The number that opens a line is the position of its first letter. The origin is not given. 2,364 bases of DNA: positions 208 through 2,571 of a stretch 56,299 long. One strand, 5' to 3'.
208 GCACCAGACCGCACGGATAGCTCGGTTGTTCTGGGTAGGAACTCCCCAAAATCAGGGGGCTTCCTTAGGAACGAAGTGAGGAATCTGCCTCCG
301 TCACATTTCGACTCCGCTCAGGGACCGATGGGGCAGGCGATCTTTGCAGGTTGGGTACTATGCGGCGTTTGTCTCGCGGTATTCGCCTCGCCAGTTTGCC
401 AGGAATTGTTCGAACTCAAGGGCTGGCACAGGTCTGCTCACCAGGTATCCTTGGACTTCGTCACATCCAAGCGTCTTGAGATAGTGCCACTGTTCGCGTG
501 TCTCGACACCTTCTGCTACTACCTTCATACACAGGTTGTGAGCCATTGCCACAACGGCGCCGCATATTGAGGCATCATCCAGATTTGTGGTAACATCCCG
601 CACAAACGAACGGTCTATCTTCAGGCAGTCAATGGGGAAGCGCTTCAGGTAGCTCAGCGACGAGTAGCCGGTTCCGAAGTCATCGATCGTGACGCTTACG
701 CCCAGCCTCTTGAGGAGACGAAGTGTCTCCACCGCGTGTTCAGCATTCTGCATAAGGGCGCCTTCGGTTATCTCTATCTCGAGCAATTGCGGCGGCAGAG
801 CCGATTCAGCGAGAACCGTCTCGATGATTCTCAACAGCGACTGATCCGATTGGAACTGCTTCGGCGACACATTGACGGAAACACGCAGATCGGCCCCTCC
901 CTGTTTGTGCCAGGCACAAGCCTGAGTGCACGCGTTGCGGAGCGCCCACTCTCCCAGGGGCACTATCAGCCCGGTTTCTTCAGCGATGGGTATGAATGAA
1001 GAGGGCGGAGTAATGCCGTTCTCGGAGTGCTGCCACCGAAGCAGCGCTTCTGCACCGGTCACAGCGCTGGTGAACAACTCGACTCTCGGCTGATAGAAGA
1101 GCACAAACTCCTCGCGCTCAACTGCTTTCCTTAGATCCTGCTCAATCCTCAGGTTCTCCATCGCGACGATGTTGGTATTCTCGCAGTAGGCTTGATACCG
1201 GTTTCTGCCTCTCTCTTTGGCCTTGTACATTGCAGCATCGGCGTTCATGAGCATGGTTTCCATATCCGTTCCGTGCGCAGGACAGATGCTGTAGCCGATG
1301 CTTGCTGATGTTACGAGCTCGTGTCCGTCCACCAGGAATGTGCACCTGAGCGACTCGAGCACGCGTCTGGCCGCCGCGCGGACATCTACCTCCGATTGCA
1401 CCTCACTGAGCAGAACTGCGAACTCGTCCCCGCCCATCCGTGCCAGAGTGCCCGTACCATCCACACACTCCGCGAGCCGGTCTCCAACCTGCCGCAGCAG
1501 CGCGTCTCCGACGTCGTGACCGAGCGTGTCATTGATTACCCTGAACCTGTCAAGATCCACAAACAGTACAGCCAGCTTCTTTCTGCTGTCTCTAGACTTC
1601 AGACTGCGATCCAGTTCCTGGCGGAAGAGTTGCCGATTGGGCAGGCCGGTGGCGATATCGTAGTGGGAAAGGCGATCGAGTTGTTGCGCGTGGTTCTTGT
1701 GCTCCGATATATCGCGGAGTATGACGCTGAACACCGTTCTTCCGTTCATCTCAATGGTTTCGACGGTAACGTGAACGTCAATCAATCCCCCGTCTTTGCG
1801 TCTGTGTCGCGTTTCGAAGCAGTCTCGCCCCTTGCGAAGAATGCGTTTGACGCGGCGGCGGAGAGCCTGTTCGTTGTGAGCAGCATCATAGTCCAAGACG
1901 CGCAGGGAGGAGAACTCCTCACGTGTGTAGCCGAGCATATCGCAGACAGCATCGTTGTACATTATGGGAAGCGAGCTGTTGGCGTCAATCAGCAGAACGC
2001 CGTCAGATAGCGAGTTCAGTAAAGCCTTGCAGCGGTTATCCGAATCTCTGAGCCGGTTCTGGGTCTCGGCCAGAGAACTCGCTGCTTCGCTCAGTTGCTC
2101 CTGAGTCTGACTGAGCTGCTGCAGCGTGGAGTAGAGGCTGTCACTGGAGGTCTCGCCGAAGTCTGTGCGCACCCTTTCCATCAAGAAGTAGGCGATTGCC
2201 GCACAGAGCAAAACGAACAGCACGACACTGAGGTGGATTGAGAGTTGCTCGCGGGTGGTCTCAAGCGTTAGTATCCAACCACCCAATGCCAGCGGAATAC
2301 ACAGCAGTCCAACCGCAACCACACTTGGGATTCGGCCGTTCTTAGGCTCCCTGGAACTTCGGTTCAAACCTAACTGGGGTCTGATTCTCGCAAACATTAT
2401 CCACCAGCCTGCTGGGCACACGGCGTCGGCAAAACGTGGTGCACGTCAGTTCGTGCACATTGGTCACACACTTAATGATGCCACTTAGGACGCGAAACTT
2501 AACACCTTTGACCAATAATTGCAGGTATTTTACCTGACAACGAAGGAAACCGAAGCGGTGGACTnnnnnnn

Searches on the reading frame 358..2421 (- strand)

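Call 3: search_protein_families(library=pfam, proteins=[window:358-2421:-], max_evalue=0.01)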
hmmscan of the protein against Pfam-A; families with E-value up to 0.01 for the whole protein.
window:358-2421:- (687 aa): 8 families
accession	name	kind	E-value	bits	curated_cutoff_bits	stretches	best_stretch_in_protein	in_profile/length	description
PF00563.25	EAL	-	2.5e-78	263.1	31.3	1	428-664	2-236/236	EAL domain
PF00990.26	GGDEF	-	1.4e-46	158.6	23.8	1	252-408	1-161/161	Diguanylate cyclase, GGDEF domain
PF13426.13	PAS_9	-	5.7e-13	49.5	27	1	139-240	1-103/103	PAS domain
PF08447.18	PAS_3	-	2e-07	31.6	25.6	1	153-230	2-83/89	PAS fold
PF00989.32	PAS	-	6.6e-06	26.5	22.6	1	132-238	4-113/113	PAS fold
PF13188.13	PAS_8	-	8.4e-06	26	21.8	1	132-184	4-58/65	PAS domain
PF10144.15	SMP_2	-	0.00049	20.2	28.9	1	56-148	2-90/159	Bacterial virulence factor haemolysin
PF08448.16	PAS_4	-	0.0021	18.7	23.1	1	135-240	1-107/110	PAS fold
